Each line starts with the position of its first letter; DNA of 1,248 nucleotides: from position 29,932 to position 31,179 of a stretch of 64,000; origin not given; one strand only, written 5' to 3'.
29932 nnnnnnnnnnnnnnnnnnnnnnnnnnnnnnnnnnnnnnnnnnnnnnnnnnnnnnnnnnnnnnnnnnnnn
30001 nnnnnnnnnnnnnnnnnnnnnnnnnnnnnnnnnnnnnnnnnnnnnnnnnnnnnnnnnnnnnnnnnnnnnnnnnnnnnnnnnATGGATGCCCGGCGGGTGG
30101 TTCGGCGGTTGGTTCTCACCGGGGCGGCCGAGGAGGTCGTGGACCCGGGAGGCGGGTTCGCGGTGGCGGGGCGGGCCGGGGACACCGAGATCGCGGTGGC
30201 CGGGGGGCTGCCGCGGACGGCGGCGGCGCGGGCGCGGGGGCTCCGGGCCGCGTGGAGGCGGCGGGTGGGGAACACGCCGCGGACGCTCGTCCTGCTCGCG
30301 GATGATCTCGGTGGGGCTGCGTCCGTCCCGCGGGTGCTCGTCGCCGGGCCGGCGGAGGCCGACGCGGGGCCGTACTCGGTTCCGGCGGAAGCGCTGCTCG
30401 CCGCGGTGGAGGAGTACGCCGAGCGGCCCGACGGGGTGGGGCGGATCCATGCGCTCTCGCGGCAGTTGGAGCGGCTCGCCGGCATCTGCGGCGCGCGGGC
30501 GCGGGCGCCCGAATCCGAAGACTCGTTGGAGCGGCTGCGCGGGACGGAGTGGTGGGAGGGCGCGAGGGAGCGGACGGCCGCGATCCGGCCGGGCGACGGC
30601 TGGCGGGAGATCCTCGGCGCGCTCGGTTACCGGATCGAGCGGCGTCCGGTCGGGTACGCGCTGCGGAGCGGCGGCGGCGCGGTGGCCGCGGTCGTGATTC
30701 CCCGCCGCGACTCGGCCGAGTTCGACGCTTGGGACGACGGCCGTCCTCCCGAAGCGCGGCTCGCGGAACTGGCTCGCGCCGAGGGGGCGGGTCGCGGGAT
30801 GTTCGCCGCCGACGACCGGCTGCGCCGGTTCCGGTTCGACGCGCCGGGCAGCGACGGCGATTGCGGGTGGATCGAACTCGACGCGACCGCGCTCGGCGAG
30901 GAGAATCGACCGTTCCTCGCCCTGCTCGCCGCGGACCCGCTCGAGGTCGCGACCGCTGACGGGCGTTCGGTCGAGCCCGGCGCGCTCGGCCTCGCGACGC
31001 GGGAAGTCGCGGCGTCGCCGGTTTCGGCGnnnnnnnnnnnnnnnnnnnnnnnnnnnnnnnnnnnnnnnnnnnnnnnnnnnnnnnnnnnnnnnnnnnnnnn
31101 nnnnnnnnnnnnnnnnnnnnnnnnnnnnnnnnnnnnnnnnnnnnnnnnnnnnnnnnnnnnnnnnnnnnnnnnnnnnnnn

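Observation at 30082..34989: N-terminal domain of the large methyltransferase also encoded as a free-standing paralog immediately upstream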

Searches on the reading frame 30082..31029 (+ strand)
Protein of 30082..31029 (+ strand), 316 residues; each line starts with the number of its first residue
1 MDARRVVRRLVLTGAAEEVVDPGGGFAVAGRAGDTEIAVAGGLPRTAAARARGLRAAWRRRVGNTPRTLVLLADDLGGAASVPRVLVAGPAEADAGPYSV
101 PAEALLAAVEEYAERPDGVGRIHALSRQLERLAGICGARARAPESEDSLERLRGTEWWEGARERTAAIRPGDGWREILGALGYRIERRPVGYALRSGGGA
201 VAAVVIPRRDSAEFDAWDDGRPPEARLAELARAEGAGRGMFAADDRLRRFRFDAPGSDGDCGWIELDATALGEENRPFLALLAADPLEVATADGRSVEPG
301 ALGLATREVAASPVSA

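Call 7: search_protein_families(library=pfam, proteins=[window:30082-31029:+], max_evalue=0.1)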
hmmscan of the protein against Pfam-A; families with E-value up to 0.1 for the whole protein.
window:30082-31029:+ (316 aa): 0 families

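Call 10: search_protein_families(library=padloc, proteins=[window:30082-31029:+], max_evalue=0.01)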
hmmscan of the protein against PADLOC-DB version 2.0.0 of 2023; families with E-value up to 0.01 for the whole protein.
window:30082-31029:+ (316 aa): 0 families

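Call 12: search_protein_families(library=ncbifam, proteins=[window:30082-31029:+], max_evalue=0.01)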
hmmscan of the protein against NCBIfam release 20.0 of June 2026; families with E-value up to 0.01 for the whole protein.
window:30082-31029:+ (316 aa): 0 families

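Call 13: find_homologous_proteins(query=window:30082-31029:+, max_evalue=0.001)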
Query window:30082-31029:+ (316 aa): 12 proteins with E <= 0.001 among 8000 candidates.
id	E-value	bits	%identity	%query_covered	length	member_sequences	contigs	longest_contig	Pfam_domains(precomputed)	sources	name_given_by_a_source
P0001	2.0e-193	660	100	100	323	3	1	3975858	-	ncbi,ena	-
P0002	6.9e-183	625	95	100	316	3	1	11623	-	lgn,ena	-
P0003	3.2e-169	580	94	94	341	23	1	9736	-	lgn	-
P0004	3.8e-168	577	96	88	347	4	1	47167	-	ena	-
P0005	4.0e-159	547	90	88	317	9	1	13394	-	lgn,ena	-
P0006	1.5e-143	496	79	99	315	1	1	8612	-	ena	-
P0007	3.1e-143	495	78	99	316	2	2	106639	-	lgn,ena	-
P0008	8.7e-138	477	81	91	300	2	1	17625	-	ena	-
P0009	1.9e-136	473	80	88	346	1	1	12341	-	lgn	-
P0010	4.0e-136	472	80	91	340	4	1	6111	-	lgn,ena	-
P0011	1.1e-125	437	71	100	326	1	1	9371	-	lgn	-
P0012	8.4e-45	172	67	45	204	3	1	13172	-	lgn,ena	-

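Call 15: find_encoding_contigs(protein=P0007, flank=10000, max_places=3)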
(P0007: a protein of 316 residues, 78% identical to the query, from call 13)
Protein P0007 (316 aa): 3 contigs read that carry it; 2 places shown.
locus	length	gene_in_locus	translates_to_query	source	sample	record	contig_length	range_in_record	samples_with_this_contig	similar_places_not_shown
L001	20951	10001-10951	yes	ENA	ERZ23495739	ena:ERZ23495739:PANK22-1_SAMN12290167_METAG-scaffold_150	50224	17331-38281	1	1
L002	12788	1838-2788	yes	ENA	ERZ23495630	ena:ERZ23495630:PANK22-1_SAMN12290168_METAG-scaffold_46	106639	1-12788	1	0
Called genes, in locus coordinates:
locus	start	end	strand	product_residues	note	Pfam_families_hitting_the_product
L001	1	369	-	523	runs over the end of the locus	PF01642:MM_CoA_mutase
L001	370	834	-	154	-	-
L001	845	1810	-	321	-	PF05721:PhyH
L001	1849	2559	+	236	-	PF11159:DUF2939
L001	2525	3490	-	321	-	PF00294:PfkB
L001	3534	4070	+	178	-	-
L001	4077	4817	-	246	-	PF19279:YegS_C (weak)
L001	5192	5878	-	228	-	PF03330:DPBB_1, PF05036:SPOR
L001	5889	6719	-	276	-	PF07609:DUF1572, PF04978:MST, PF12867:DinB_2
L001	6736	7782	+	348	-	PF00174:Oxidored_molyb, PF03404:Mo-co_dimer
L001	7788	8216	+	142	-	-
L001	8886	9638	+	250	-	PF01936:NYN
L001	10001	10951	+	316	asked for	-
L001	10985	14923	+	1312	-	PF02384:N6_Mtase (faint), PF20473:MmeI_Mtase (faint), PF07669:Eco57I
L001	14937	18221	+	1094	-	PF13091:PLDc_2, PF04851:ResIII (faint), PF00176:SNF2-rel_dom (weak), PF00271:Helicase_C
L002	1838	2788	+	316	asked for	-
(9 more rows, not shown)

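Call 16: find_encoding_contigs(protein=P0011, flank=10000, max_places=3)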
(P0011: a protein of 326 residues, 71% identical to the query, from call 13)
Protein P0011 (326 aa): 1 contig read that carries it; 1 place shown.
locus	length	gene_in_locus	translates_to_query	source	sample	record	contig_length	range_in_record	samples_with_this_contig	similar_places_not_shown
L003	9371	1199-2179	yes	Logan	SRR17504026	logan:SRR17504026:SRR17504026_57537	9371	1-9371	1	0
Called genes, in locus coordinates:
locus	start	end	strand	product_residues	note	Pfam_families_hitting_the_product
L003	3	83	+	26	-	?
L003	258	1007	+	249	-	PF01936:NYN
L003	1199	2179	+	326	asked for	-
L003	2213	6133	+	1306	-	PF20473:MmeI_Mtase (weak), PF07669:Eco57I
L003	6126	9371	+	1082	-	?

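Call 26: predict_structure(alignment_id=A1)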
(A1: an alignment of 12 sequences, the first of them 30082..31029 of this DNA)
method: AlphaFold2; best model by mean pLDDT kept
length: 316 residues; sequences in the alignment: 12
mean_pLDDT: 56.4   pTM: 0.50
mean pLDDT of the five models: 56.4, 52.2, 48.4, 45.5, 41.8
residues with pLDDT >= 90: 5; 70-90: 89; 50-70: 79; < 50: 143
segments of 3 or more residues with pLDDT < 50: 1-4, 14-55, 57-81, 89-97, 118-123, 134-146, 218-221, 254-260, 286-316
pLDDT, mean of each block of 10 residues (from residue 1): 49 46 38 44 41 48 40 41 51 44 60 51 51 41 48 77 86 86 88 81 79 55 69 82 79 48 64 76 51 29 24 26
secondary structure, 60 per line:
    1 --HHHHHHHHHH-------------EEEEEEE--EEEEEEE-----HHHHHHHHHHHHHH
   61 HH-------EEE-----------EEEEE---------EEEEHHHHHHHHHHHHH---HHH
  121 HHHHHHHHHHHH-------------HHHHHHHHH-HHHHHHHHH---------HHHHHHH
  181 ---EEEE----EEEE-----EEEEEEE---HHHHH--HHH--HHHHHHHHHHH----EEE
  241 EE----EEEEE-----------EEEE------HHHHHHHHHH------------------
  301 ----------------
elements in order: H3-12 E26-32 E35-41 H47-62 E70-72 E84-88 E98-101 H102-114 H118-132 H146-154 H156-164 H174-180 E184-187 E192-195 E201-207 H211-215 H223-233 E238-242 E247-251 E263-266 H273-282

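Call 27: search_protein_representatives(alignment_id=A1)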
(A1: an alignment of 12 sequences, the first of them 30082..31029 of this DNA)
Query: 12 sequences, 323 profile positions. Proteins with E-value up to 0.001 (for the whole library): 137; up to 1e-10: 81; up to 1e-30: 17. The best 137 are listed.
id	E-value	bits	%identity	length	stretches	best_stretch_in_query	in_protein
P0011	4.5e-160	548.5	-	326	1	1-321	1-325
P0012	9.7e-51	189.3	-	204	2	40-182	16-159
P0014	2.1e-41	158.6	-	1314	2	2-321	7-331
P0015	5.5e-40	153.9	-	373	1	11-308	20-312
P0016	8.2e-39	150.1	-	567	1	5-321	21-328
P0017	1.3e-38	149.5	-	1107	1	11-320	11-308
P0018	3.4e-38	148.0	-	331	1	42-315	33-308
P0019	1.5e-36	142.6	-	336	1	47-320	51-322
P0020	3.0e-36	141.6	-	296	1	1-293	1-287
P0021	1.1e-35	139.8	-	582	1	54-320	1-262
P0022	2.5e-35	138.6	-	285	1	68-319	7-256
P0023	3.2e-35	138.3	-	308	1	54-300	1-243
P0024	2.5e-34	135.3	-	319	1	2-300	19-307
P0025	6.1e-32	127.5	-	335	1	25-291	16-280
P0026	1.0e-31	126.8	-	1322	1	27-320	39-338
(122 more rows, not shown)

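Call 45: find_encoding_contigs(protein=P0012, flank=10000, max_places=2)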
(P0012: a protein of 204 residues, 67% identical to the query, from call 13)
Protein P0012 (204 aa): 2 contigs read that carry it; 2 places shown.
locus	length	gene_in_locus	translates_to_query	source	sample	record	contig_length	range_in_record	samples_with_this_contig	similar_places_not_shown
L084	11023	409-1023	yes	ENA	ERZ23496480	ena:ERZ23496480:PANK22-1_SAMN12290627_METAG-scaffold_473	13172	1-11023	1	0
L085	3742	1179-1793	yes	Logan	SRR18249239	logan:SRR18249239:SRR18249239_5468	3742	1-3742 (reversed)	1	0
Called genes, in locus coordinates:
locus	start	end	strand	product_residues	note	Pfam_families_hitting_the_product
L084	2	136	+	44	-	?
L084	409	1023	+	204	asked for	-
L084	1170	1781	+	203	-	PF04002:RadC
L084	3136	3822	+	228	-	-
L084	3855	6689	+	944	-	PF04851:ResIII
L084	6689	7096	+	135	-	PF01850:PIN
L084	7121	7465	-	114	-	PF05534:HicB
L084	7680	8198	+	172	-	PF01799:Fer2_2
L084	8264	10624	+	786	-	PF01315:Ald_Xan_dh_C, PF02738:MoCoBD_1, PF20256:MoCoBD_2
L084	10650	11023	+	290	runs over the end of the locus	PF00941:FAD_binding_5, PF03450:CO_deh_flav_C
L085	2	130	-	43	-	?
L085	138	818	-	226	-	-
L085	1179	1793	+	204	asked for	-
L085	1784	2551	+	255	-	PF20582:UPF0758_N (weak), PF04002:RadC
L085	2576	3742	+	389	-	?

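Call 46: find_encoding_contigs(protein=P0004, flank=10000, max_places=2)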
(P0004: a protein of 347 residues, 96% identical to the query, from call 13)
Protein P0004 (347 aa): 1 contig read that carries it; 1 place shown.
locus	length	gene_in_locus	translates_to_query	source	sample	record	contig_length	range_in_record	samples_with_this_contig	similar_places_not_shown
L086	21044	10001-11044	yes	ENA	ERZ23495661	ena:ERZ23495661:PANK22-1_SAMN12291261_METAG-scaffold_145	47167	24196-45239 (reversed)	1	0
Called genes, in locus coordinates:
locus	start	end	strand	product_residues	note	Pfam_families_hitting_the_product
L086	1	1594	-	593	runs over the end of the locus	-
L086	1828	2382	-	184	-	PF00156:Pribosyltran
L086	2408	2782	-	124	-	-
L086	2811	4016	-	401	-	PF01053:Cys_Met_Meta_PP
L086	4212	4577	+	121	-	PF08850:DUF1820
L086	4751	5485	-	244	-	PF01209:Ubie_methyltran, PF13489:Methyltransf_23, PF13649:Methyltransf_25, PF13847:Methyltransf_31, PF08241:Methyltransf_11, PF08242:Methyltransf_12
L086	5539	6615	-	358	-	PF03069:FmdA_AmdA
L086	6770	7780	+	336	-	PF13519:VWA_2 (weak)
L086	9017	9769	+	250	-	PF01936:NYN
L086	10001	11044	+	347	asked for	-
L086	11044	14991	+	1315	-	PF07669:Eco57I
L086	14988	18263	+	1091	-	PF13091:PLDc_2, PF00176:SNF2-rel_dom, PF04851:ResIII (weak), PF00271:Helicase_C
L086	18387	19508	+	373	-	PF13191:AAA_16 (weak), PF13401:AAA_22 (faint)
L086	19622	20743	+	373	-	PF13191:AAA_16, PF13401:AAA_22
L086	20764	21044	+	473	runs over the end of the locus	PF02463:SMC_N (weak), PF13175:AAA_15, PF13476:AAA_23, PF13304:AAA_21, PF13175:AAA_15, PF13304:AAA_21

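Call 47: find_encoding_contigs(protein=P0009, flank=10000, max_places=2)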
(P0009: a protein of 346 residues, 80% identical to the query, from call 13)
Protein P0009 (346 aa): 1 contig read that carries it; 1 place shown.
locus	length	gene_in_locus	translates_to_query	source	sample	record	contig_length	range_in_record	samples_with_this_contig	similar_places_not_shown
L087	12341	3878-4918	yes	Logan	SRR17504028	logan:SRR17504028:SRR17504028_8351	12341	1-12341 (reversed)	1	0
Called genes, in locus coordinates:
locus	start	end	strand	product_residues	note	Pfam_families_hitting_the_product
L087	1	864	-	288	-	?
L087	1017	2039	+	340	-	PF13519:VWA_2 (weak)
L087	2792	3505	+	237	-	PF01936:NYN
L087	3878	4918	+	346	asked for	-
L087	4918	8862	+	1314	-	PF07669:Eco57I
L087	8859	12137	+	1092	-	PF13091:PLDc_2, PF00176:SNF2-rel_dom, PF04851:ResIII (weak), PF00271:Helicase_C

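Call 48: find_encoding_contigs(protein=P0008, flank=10000, max_places=2)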
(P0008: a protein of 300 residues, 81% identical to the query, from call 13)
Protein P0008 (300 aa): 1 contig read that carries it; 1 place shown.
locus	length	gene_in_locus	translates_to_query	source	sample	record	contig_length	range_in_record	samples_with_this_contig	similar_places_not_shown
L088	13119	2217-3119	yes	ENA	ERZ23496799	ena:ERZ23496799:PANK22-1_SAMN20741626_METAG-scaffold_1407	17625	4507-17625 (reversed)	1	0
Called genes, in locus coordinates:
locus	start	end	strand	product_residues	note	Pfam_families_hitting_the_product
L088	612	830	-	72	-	-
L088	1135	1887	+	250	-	PF01936:NYN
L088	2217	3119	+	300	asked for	-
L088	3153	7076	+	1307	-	PF07669:Eco57I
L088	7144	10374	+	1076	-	PF13091:PLDc_2, PF04851:ResIII (faint), PF00176:SNF2-rel_dom (weak), PF00271:Helicase_C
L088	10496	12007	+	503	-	PF13173:AAA_14, PF13635:DUF4143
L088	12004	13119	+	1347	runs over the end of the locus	PF28130:DUF8371 (weak)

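Call 82: find_encoding_contigs(protein=P0018, flank=8000, max_places=2)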
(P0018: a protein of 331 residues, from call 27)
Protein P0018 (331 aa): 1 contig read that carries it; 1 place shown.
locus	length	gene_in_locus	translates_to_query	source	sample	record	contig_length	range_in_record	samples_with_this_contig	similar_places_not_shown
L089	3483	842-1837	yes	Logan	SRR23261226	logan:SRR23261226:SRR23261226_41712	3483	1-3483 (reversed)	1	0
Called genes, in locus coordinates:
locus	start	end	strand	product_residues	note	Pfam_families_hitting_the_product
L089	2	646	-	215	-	?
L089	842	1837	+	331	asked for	-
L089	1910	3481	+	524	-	?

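Call 84: find_encoding_contigs(protein=P0015, flank=8000, max_places=2)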
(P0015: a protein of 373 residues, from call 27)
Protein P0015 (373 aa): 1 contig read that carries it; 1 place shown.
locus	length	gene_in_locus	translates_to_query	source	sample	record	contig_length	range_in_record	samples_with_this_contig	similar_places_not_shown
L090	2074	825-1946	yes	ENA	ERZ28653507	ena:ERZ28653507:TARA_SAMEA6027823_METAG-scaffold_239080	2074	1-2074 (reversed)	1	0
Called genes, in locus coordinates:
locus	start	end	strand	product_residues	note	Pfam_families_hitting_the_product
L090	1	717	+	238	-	?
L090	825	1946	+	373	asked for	-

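Call 85: find_encoding_contigs(protein=P0025, flank=8000, max_places=2)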
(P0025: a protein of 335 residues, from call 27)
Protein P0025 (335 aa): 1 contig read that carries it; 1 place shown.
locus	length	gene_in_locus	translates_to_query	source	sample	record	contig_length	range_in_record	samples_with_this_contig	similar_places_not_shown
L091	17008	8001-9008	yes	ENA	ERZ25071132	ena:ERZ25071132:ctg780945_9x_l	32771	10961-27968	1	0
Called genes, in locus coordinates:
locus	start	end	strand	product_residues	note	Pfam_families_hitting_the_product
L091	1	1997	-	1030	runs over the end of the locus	PF02012:BNR (faint), PF13088:BNR_2 (faint), PF14870:PSII_BNR (faint), PF15902:Sortilin-Vps10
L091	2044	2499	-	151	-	PF07798:CCDC90-like (faint)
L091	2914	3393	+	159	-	PF00111:Fer2, PF01799:Fer2_2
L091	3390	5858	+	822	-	PF20256:MoCoBD_2, PF02738:MoCoBD_1, PF20256:MoCoBD_2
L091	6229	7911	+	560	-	-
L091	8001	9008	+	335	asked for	-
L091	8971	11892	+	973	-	PF07669:Eco57I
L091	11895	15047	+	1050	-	PF13091:PLDc_2, PF00176:SNF2-rel_dom, PF04851:ResIII, PF00270:DEAD (weak), PF00271:Helicase_C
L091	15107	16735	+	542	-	-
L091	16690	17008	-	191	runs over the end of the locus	PF01661:Macro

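Call 86: find_encoding_contigs(protein=P0023, flank=8000, max_places=2)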
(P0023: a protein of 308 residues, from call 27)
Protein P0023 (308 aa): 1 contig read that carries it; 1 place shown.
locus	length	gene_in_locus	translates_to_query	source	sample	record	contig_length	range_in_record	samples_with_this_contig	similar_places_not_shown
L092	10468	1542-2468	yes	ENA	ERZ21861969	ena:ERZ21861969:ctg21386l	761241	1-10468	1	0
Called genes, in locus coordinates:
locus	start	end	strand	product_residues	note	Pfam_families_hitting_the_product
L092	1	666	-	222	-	?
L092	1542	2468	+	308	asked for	-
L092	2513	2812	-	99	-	-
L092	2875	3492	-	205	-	PF01812:5-FTHF_cyc-lig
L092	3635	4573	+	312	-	PF04116:FA_hydroxylase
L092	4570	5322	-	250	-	PF00106:adh_short, PF13561:adh_short_C2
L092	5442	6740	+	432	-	PF00083:Sugar_tr (weak), PF07690:MFS_1, PF13347:MFS_2 (weak), PF07690:MFS_1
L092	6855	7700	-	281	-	PF01975:SurE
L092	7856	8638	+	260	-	PF00149:Metallophos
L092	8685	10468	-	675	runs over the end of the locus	PF00005:ABC_tran, PF02463:SMC_N (faint), PF13476:AAA_23 (faint), PF13238:AAA_18 (faint), PF13304:AAA_21 (faint), PF12848:ABC_tran_Xtn, PF00005:ABC_tran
